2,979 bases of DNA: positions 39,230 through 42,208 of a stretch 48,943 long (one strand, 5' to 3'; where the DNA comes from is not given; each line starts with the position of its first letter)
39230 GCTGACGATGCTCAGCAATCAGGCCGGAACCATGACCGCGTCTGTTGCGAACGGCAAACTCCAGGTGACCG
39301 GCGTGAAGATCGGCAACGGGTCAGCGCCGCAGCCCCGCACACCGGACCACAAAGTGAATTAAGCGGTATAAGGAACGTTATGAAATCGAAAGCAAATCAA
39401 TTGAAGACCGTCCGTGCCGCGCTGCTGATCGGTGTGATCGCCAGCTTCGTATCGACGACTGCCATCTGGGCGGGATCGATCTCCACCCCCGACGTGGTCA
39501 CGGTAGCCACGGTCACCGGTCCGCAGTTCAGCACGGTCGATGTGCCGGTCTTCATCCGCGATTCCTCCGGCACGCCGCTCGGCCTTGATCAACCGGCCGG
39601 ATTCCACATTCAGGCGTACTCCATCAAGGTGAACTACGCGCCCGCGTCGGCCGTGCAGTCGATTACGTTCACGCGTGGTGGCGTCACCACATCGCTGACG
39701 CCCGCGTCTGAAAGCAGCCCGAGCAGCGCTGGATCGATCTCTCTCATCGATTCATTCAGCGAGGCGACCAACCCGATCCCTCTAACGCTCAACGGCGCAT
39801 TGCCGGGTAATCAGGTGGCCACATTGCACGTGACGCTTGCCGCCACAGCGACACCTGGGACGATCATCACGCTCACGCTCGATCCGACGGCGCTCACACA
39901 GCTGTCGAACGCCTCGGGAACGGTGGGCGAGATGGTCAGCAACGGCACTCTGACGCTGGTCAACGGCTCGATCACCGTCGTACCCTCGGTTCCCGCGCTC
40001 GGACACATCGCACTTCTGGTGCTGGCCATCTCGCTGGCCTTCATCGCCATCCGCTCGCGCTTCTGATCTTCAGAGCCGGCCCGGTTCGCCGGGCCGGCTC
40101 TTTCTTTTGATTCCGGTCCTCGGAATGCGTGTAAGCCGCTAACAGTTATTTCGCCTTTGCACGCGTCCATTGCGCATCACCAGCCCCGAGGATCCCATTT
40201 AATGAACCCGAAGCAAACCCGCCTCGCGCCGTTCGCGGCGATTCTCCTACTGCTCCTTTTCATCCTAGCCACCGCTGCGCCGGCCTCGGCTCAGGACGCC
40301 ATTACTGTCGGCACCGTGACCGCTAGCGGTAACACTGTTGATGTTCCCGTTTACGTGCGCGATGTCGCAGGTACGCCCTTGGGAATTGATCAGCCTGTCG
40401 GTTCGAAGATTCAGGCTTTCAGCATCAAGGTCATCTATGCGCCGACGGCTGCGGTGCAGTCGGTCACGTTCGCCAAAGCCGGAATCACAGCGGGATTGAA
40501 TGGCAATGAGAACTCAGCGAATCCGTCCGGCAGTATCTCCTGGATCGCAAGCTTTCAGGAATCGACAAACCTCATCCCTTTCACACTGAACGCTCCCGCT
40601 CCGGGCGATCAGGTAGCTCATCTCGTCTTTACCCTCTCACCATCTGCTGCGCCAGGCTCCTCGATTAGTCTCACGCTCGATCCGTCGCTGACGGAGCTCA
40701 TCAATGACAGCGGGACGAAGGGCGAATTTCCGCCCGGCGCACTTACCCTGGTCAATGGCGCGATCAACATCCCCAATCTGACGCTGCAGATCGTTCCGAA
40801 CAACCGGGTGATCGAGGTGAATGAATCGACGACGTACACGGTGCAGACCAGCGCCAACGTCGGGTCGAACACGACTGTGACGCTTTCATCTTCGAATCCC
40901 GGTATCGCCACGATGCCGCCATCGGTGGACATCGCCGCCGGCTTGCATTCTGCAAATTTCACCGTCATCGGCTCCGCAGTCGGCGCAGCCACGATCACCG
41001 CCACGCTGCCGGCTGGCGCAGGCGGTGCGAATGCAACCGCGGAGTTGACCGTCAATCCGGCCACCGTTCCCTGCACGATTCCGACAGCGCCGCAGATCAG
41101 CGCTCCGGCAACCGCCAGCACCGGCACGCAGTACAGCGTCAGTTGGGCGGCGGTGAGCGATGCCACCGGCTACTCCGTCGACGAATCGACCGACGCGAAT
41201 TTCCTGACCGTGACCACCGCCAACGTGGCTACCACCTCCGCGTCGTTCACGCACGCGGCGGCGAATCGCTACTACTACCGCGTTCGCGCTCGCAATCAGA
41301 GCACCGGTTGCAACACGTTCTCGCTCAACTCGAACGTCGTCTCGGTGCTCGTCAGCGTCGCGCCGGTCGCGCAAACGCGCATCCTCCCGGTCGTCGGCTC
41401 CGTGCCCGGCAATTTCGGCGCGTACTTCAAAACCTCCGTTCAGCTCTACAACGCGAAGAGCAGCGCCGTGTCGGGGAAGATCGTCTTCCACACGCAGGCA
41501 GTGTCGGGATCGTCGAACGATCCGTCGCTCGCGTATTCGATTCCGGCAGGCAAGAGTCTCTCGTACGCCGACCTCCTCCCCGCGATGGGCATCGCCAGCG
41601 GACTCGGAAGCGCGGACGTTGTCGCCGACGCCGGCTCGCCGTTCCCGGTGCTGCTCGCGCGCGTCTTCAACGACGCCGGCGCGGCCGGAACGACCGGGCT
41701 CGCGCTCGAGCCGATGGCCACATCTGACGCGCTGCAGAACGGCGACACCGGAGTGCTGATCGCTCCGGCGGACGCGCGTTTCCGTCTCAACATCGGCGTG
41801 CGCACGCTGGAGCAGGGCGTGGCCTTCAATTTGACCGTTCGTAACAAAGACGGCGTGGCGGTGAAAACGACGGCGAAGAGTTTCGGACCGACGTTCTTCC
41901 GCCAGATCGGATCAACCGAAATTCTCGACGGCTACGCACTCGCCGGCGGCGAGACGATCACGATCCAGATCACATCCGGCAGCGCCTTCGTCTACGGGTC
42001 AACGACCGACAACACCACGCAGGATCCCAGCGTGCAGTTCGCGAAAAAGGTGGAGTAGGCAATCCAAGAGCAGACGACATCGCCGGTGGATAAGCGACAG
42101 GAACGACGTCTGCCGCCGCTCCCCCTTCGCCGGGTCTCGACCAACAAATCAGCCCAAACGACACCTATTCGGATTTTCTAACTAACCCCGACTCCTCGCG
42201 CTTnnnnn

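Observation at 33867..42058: Non-cellulosomal cohesin/dockerin surface module: one dockerin, three cohesin-like domains, one membrane anchor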

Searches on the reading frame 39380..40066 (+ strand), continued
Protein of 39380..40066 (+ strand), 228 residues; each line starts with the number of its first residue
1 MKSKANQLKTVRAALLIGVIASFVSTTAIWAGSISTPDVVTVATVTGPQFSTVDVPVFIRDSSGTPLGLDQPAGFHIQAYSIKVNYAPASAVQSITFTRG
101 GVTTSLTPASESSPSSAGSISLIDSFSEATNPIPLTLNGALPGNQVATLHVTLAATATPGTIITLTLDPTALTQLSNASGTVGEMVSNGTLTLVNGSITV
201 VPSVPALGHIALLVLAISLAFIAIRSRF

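Call 73: search_protein_families(library=ncbifam, proteins=[L032:9830-10579:+, L052:1682-2374:+, L042:9851-10522:+, L025:9950-10684:+, L020:9698-10660:+, L053:9695-10699:+, L030:9899-10573:+, L001:9983-10678:+, L019:6130-6906:+, L048:8954-9622:+], max_evalue=0.1)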
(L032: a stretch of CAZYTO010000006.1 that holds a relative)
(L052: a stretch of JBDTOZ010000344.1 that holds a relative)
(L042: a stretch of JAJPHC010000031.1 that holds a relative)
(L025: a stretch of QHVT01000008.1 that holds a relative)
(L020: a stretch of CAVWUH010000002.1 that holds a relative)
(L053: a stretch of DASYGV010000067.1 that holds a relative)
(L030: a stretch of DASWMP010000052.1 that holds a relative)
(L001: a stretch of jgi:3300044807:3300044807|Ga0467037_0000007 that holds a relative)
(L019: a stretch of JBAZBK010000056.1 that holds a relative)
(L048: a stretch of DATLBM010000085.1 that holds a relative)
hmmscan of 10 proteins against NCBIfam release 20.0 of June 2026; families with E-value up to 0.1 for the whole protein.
L032:9830-10579:+ (250 aa): 2 families
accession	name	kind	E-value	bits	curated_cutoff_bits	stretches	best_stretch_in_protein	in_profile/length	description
TIGR04174.1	IPTL_CTERM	subfamily_domain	0.0001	22.5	20.5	1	226-249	1-24/27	IPTL-CTERM sorting domain-containing protein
NF033207.2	midcut_by_XrtH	subfamily_domain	0.0041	17.2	45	1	216-248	27-59/175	midcut-by-XrtH protein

L052:1682-2374:+ (231 aa): 1 family
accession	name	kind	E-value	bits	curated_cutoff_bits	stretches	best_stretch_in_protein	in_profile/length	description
NF033207.2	midcut_by_XrtH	subfamily_domain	6.1e-05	23.1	45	1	195-231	25-60/175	midcut-by-XrtH protein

L042:9851-10522:+ (224 aa): 2 families
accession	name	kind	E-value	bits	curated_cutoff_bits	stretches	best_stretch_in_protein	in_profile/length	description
TIGR04174.1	IPTL_CTERM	subfamily_domain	6.7e-05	23.1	20.5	1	200-222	1-23/27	IPTL-CTERM sorting domain-containing protein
NF033207.2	midcut_by_XrtH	subfamily_domain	0.0011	19.1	45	1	188-221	25-58/175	midcut-by-XrtH protein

L025:9950-10684:+ (245 aa): 2 families
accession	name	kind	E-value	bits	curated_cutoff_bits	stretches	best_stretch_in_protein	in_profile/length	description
NF033207.2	midcut_by_XrtH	subfamily_domain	0.00047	20.3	45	1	194-243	21-59/175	midcut-by-XrtH protein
TIGR04174.1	IPTL_CTERM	subfamily_domain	0.00093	19.4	20.5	1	222-244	2-24/27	IPTL-CTERM sorting domain-containing protein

L020:9698-10660:+ (321 aa): 2 families
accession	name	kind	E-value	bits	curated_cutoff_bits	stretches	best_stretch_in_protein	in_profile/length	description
NF033207.2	midcut_by_XrtH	subfamily_domain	0.0022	18.1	45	1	289-318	30-59/175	midcut-by-XrtH protein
TIGR04174.1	IPTL_CTERM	subfamily_domain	0.024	14.9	20.5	1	296-319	1-24/27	IPTL-CTERM sorting domain-containing protein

L053:9695-10699:+ (335 aa): 2 families
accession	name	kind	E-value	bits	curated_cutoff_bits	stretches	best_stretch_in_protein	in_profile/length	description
TIGR04174.1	IPTL_CTERM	subfamily_domain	2.4e-05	24.5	20.5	1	312-334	1-23/27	IPTL-CTERM sorting domain-containing protein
NF033207.2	midcut_by_XrtH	subfamily_domain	0.00021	21.4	45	1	305-334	31-59/175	midcut-by-XrtH protein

L030:9899-10573:+ (225 aa): 2 families
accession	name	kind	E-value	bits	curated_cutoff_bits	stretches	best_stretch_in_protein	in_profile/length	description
TIGR04174.1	IPTL_CTERM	subfamily_domain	0.00026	21.2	20.5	1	200-223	1-24/27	IPTL-CTERM sorting domain-containing protein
NF033207.2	midcut_by_XrtH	subfamily_domain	0.00097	19.2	45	1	194-222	32-59/175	midcut-by-XrtH protein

L001:9983-10678:+ (232 aa): 0 families

L019:6130-6906:+ (259 aa): 2 families
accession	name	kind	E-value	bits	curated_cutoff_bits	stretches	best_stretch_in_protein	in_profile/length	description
NF033207.2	midcut_by_XrtH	subfamily_domain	0.02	14.9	45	1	225-258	25-60/175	midcut-by-XrtH protein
TIGR04174.1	IPTL_CTERM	subfamily_domain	0.038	14.3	20.5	1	235-257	1-23/27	IPTL-CTERM sorting domain-containing protein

L048:8954-9622:+ (223 aa): 2 families
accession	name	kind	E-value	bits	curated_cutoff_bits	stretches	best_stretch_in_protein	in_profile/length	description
NF033207.2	midcut_by_XrtH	subfamily_domain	1.3e-06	28.6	45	1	185-220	24-58/175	midcut-by-XrtH protein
TIGR04174.1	IPTL_CTERM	subfamily_domain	3.1e-06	27.3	20.5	1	199-222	1-24/27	IPTL-CTERM sorting domain-containing protein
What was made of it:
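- On IPTL-CTERM sorting domain (TIGR04174 / PF18203): Orthologous tails from L032, L042, L053, L030 and L048 score 21.2-27.3, so they pass (call 73).
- Checked: Five of ten orthologous tails pass (call 73).
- Orthologous G2 tails pass TIGR04174 (call 73).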

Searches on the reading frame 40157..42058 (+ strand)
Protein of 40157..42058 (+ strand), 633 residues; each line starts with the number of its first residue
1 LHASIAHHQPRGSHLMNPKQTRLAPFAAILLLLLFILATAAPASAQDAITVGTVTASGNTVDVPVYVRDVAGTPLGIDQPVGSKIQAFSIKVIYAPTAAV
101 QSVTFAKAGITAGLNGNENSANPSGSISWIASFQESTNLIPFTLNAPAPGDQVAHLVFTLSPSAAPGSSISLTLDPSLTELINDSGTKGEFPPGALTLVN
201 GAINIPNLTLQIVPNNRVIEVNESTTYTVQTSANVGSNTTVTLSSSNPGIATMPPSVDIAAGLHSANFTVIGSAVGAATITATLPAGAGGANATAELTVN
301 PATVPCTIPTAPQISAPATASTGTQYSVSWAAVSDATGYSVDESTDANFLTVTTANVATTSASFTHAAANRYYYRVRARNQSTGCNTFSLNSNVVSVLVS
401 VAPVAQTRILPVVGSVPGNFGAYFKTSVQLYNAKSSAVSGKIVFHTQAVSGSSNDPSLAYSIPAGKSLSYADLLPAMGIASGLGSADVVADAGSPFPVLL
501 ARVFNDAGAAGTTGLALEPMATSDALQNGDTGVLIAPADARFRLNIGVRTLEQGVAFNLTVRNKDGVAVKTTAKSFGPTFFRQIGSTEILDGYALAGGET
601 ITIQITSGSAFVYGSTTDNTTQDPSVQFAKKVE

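Call 6: search_protein_families(library=pfam, proteins=[window:40157-42058:+], max_evalue=1)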
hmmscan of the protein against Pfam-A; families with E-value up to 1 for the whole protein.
window:40157-42058:+ (633 aa): 1 family
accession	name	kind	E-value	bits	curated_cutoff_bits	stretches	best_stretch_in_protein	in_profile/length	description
PF02368.24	Big_2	-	7.3e-05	23.1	22.8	1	211-294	6-78/79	Bacterial Ig-like domain (group 2)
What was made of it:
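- Checked: Big_2 is at threshold (23.1 against 22.8, call 6).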

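Call 7: search_protein_families(library=ncbifam, proteins=[window:40157-42058:+], max_evalue=1)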
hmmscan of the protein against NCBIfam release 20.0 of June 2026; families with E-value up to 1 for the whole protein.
window:40157-42058:+ (633 aa): 0 families

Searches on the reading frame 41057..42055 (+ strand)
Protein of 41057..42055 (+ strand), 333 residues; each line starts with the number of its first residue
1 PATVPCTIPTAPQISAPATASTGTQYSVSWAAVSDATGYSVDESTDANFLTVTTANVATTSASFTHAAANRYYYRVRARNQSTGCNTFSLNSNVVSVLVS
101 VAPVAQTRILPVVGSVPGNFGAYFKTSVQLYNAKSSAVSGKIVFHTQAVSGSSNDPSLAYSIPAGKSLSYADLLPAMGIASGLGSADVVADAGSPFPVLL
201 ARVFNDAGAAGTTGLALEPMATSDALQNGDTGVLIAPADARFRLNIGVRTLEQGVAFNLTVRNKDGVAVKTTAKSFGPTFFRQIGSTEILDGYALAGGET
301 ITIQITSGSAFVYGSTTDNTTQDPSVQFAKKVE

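Call 53: search_solved_structures(query=window:41057-42055:+, max_evalue=10, show_alignments=1)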
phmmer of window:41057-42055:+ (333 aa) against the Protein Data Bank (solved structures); distinct sequences matched with E-value up to 10: 2.
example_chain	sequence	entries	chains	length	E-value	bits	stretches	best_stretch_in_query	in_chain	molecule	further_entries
3mpc_A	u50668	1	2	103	0.16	14.7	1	12-87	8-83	Fn3-like protein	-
5g56_A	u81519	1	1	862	2.4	10.9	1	3-87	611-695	CARBOHYDRATE BINDING FAMILY 6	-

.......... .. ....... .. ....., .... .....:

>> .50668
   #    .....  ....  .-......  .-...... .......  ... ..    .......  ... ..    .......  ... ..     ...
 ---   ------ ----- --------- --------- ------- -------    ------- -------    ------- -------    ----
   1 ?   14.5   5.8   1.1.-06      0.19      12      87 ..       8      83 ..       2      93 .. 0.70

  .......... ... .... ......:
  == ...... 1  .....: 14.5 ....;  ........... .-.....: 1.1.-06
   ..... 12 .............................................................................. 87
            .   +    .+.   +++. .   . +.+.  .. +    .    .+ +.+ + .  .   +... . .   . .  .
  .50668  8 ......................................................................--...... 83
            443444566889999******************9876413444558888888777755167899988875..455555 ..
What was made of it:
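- Checked: The FN3-like match is only weak (E 0.16 to 3mpc, call 53).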
